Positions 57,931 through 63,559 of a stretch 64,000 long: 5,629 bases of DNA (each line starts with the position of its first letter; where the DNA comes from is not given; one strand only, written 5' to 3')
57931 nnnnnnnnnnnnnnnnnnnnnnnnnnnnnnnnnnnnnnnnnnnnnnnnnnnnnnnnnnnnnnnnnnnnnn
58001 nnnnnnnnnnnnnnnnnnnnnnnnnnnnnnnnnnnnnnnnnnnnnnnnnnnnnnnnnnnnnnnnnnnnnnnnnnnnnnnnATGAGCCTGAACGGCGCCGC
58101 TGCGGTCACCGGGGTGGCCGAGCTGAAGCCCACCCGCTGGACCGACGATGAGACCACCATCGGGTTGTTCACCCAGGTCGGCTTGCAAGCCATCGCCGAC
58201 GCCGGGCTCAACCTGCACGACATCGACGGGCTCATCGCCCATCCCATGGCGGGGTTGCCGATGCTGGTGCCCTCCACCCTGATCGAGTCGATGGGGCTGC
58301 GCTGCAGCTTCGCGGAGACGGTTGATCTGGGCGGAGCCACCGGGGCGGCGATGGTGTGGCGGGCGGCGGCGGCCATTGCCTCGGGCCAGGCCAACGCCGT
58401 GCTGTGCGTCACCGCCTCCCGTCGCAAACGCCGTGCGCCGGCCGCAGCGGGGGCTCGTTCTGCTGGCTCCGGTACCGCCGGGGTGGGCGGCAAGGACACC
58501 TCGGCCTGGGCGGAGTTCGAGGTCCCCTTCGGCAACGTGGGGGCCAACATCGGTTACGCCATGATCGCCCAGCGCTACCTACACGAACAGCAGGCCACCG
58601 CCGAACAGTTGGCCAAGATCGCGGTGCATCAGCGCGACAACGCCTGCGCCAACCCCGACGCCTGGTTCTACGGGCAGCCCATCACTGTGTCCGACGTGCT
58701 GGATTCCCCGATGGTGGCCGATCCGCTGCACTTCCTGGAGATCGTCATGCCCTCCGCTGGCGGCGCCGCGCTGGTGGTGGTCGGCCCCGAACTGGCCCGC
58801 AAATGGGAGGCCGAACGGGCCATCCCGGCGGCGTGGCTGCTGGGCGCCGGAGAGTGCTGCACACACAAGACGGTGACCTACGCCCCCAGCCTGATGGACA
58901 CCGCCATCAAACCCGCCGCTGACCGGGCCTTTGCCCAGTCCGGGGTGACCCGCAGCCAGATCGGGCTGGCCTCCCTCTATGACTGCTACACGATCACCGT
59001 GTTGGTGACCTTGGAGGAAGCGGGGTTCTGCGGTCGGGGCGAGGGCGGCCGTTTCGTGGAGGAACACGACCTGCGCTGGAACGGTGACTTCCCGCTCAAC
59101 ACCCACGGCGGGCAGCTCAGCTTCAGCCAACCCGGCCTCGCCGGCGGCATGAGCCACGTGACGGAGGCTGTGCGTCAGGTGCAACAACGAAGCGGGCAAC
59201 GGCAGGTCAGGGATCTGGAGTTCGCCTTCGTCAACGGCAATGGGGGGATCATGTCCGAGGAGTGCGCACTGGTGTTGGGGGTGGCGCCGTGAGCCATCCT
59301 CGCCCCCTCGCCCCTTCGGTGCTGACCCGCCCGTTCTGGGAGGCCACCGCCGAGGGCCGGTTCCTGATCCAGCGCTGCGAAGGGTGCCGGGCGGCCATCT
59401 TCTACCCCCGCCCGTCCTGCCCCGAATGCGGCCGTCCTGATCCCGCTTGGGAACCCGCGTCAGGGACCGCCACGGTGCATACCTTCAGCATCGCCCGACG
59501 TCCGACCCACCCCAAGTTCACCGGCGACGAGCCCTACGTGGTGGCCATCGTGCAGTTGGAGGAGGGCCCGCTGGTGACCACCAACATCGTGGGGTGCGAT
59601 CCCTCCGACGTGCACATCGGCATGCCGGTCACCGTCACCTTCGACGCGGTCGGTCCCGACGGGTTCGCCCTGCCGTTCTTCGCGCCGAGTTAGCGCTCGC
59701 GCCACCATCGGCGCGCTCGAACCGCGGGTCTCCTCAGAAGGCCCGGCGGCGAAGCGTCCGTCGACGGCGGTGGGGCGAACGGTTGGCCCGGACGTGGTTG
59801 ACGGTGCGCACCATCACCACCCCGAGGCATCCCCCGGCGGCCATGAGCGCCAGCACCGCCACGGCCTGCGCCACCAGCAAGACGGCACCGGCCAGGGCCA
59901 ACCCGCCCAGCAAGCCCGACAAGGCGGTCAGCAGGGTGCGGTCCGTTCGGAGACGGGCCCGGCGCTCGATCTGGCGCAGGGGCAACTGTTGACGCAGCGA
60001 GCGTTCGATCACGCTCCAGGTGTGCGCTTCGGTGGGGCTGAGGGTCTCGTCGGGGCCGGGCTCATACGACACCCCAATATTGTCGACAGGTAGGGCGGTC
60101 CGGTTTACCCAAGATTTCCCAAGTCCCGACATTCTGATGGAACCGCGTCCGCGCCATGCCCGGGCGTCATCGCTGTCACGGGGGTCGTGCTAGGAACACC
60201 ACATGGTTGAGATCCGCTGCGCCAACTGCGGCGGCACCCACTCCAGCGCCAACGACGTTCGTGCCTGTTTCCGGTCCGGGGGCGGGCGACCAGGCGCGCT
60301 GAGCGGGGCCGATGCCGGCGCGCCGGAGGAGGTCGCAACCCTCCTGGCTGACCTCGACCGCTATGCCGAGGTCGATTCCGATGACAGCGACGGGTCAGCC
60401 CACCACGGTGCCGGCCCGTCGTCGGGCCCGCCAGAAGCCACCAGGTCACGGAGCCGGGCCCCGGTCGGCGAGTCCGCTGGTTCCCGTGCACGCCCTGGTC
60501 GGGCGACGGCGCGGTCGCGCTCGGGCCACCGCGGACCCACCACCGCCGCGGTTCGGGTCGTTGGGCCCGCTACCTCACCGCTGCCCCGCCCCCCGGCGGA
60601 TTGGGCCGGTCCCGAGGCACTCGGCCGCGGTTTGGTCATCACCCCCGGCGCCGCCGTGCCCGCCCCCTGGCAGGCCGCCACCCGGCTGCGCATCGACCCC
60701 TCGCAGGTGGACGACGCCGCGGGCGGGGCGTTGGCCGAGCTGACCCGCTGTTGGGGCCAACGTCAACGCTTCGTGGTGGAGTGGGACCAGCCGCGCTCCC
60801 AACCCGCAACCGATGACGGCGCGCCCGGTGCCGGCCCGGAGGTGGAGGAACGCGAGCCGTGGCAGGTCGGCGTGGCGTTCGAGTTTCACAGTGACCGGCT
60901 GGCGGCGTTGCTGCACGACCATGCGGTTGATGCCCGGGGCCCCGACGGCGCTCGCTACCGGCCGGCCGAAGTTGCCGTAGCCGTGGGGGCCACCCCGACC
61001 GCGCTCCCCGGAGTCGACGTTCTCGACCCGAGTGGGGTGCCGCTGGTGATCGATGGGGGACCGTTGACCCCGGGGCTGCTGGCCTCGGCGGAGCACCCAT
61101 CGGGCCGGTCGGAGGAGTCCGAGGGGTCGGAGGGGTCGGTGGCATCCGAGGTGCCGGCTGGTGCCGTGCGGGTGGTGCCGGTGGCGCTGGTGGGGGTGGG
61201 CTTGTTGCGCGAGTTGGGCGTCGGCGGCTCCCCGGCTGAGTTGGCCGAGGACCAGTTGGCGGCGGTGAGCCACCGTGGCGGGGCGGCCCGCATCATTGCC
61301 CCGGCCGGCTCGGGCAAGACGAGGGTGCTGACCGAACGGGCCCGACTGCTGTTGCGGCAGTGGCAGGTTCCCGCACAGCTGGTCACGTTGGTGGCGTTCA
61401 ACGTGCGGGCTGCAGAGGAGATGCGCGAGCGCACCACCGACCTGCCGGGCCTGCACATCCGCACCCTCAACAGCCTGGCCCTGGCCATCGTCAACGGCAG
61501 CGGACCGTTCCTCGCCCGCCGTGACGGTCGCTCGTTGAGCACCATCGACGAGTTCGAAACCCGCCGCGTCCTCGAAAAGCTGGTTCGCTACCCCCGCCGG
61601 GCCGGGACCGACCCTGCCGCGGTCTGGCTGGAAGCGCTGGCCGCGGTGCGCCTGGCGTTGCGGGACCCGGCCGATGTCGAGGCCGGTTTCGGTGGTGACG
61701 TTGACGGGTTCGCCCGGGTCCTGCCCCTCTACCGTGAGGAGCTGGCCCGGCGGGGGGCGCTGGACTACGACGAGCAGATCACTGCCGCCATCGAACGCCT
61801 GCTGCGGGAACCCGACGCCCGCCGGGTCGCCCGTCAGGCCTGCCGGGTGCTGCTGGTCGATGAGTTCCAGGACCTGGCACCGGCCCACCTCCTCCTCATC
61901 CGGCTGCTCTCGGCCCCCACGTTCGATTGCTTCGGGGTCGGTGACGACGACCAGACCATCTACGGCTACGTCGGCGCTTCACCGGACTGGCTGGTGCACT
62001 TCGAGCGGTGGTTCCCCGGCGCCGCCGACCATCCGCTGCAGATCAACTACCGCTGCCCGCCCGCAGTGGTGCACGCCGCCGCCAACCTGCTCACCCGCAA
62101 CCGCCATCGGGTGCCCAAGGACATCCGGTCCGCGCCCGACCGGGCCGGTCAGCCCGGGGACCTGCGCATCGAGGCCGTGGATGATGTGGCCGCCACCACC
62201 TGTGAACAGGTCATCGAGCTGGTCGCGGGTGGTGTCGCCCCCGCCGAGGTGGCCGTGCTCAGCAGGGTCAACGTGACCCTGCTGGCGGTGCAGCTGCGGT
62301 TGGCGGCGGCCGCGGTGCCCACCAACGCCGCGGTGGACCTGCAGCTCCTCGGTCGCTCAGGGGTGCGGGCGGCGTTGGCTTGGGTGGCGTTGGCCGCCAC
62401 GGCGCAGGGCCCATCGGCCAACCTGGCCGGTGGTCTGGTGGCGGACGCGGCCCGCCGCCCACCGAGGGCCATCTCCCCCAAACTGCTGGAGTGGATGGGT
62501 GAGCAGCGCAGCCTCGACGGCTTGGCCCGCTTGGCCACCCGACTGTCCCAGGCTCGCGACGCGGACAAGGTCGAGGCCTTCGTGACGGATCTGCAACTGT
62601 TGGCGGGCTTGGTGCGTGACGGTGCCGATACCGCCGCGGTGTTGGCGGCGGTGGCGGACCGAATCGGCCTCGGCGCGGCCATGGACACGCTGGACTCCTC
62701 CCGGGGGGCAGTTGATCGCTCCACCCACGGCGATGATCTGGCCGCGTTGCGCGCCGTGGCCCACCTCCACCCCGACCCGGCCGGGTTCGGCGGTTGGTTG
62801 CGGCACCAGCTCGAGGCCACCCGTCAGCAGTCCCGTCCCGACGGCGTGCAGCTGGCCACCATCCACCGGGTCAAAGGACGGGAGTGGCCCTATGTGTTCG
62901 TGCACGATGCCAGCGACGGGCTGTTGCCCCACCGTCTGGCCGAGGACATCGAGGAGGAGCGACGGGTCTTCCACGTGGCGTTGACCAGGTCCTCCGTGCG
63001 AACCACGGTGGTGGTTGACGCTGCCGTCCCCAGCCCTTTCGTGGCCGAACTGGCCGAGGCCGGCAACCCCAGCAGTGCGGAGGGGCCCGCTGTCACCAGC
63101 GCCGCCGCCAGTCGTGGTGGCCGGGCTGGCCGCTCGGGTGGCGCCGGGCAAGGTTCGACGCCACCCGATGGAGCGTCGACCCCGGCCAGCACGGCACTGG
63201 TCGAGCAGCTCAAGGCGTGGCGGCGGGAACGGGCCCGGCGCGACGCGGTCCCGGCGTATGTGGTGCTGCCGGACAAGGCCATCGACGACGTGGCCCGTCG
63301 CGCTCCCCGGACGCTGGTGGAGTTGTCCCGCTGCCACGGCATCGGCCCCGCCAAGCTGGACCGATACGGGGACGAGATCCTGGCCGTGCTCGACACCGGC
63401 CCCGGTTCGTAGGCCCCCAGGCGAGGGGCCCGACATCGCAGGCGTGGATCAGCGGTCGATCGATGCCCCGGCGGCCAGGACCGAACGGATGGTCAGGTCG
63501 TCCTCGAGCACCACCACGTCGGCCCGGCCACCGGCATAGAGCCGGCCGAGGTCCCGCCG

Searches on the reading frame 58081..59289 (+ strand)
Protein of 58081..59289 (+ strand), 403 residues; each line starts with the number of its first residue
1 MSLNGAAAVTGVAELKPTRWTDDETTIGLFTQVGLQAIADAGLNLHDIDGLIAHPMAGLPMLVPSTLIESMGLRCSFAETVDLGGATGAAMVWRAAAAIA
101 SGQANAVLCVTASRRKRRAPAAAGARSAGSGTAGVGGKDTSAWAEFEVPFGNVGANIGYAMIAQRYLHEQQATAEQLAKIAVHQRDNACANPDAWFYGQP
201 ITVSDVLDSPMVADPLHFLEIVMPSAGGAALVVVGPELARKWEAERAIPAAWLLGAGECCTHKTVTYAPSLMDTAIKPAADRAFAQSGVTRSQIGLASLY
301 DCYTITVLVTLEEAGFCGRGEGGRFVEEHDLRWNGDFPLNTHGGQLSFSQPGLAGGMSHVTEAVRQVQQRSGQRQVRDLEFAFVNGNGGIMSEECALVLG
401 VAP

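Call 28: search_protein_families(library=pfam, proteins=[window:58081-59289:+], max_evalue=0.001)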
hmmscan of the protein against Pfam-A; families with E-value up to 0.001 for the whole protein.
window:58081-59289:+ (403 aa): 1 family
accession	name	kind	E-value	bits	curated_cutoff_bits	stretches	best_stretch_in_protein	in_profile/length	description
PF22691.2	Thiolase_C_1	-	1.2e-48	164.9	28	1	257-400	1-143/144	Thiolase C-terminal domain-like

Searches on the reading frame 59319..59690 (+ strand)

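Call 28: search_protein_families(library=pfam, proteins=[window:59319-59690:+], max_evalue=0.001)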
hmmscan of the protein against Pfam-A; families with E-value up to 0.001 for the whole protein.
window:59319-59690:+ (124 aa): 2 families
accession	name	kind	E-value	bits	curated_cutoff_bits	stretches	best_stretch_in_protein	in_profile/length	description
PF01796.24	OB_ChsH2_C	-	1e-23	83.5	27.1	1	44-109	1-65/65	ChsH2, C-terminal OB-fold domain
PF12172.15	zf-ChsH2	-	4.8e-13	49.1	23.2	1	7-41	1-35/37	ChsH2, rubredoxin-like zinc ribbon domain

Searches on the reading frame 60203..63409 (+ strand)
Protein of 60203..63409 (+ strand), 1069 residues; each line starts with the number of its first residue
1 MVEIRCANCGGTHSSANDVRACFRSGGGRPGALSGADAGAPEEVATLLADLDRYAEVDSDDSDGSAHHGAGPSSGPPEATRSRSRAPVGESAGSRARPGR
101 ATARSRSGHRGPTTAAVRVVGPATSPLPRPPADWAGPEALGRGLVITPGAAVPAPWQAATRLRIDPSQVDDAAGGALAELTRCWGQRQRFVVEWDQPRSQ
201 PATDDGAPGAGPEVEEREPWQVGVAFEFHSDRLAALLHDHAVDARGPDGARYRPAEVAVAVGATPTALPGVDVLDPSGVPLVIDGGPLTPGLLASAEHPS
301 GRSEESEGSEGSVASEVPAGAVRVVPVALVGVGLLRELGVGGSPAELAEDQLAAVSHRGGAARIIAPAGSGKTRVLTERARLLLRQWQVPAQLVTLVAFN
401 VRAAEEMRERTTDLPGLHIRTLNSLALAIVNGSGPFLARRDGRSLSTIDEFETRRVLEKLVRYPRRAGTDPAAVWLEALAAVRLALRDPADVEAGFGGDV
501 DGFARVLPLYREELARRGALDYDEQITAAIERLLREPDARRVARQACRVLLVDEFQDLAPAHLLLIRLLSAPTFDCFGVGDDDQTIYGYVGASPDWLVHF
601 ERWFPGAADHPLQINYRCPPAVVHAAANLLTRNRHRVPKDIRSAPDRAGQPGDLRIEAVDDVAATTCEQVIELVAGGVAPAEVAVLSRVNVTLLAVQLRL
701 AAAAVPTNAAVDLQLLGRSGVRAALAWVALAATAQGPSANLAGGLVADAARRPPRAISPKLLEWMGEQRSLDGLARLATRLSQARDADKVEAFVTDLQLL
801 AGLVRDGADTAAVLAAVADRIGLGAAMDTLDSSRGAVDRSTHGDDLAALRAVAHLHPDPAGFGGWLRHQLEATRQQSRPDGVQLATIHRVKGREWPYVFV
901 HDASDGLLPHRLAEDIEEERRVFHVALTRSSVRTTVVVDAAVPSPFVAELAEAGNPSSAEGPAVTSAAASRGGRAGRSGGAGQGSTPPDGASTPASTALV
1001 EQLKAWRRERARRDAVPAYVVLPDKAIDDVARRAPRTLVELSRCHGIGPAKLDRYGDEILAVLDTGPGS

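Call 28: search_protein_families(library=pfam, proteins=[window:60203-63409:+], max_evalue=0.001)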
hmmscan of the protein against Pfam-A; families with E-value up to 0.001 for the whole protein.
window:60203-63409:+ (1069 aa): 7 families
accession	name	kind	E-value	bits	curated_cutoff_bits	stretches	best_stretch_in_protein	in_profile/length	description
PF00580.27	UvrD-helicase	-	2.2e-36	126.4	23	1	348-604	2-270/271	UvrD/REP helicase N-terminal domain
PF00570.28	HRDC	-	2.1e-22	79.3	23.8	1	997-1063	2-68/68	HRDC domain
PF13361.12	UvrD_C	-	5.5e-21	75.8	25.6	2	876-930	282-339/350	UvrD-like helicase C-terminal domain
PF13245.12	AAA_19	-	2.4e-17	63.8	25.1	1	360-588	12-132/134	AAA domain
PF13538.12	UvrD_C_2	-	2.7e-07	30.8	27.4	1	886-931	6-46/52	UvrD-like helicase C-terminal domain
PF13604.12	AAA_30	-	1.9e-05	24.9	27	0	347-451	2-97/191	AAA domain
PF01443.25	Viral_helicase1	-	0.00011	22.6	21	0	368-432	7-57/228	Viral superfamily 1 RNA helicase core domain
